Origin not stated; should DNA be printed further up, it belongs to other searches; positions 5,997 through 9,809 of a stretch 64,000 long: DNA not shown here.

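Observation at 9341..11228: Perfect 357-bp inverted repeat fuses an identical leader, signal peptide and first domain onto two otherwise different genes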

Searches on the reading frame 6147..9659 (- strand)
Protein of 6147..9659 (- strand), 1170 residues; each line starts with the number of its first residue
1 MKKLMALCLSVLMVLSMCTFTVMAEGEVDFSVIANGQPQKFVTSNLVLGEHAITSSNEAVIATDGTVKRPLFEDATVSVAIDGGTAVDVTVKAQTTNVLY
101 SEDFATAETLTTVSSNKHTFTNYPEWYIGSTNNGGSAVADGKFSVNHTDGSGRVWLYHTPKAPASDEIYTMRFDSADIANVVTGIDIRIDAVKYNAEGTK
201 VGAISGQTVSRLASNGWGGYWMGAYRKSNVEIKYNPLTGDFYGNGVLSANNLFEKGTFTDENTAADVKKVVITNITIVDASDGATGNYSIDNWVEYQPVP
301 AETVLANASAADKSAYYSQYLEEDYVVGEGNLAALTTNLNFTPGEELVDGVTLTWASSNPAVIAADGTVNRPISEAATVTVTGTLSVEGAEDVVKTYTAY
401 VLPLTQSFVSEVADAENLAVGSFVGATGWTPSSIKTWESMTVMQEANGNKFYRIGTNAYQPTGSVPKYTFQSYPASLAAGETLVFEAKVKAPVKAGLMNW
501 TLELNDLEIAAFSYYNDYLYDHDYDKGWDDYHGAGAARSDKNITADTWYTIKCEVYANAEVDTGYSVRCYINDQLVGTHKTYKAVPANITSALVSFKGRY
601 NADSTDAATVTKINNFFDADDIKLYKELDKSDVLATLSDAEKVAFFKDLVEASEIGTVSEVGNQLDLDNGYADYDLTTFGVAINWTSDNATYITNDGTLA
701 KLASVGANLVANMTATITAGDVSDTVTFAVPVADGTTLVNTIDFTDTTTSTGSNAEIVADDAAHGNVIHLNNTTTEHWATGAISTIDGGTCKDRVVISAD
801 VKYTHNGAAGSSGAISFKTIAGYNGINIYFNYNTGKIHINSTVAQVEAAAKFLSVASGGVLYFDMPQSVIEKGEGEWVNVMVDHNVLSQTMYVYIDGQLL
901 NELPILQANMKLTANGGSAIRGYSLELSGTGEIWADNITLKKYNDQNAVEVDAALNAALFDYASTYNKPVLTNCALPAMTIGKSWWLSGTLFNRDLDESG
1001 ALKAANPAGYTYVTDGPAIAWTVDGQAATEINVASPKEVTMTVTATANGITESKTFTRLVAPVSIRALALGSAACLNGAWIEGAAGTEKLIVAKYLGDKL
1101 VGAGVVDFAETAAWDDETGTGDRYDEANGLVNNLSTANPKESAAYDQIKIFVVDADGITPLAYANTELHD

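Call 5: search_protein_families(library=pfam, proteins=[window:6147-9659:-], max_evalue=0.01)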
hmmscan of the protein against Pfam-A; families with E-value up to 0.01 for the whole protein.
window:6147-9659:- (1170 aa): 1 family
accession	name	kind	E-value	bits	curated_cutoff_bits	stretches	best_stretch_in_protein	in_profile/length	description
PF20578.4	aBig_2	-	1.8e-26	92.2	27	2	331-402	17-87/89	Atrophied bacterial Ig domain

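Call 27: list_cluster_members(proteins=[P0001, window:6147-9659:-, window:10910-13363:+])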
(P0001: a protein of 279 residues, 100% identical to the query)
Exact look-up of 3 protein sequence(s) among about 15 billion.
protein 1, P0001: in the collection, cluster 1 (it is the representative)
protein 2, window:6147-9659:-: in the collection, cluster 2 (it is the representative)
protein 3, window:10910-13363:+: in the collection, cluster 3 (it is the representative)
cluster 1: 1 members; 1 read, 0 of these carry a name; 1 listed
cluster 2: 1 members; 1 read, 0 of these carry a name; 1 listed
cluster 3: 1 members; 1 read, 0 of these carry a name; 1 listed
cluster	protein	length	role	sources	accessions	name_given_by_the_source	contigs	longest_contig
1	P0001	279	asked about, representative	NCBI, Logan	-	-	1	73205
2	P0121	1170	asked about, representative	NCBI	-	-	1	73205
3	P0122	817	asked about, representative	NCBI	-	-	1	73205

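Call 31: search_protein_families(library=ncbifam, proteins=[window:6147-9659:-], max_evalue=0.01)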
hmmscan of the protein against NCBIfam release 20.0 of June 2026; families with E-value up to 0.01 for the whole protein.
window:6147-9659:- (1170 aa): 0 families

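Call 48: search_solved_structures(query=window:6147-9659:-, max_evalue=0.1)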
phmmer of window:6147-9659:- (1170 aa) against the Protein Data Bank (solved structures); distinct sequences matched with E-value up to 0.1: 0.
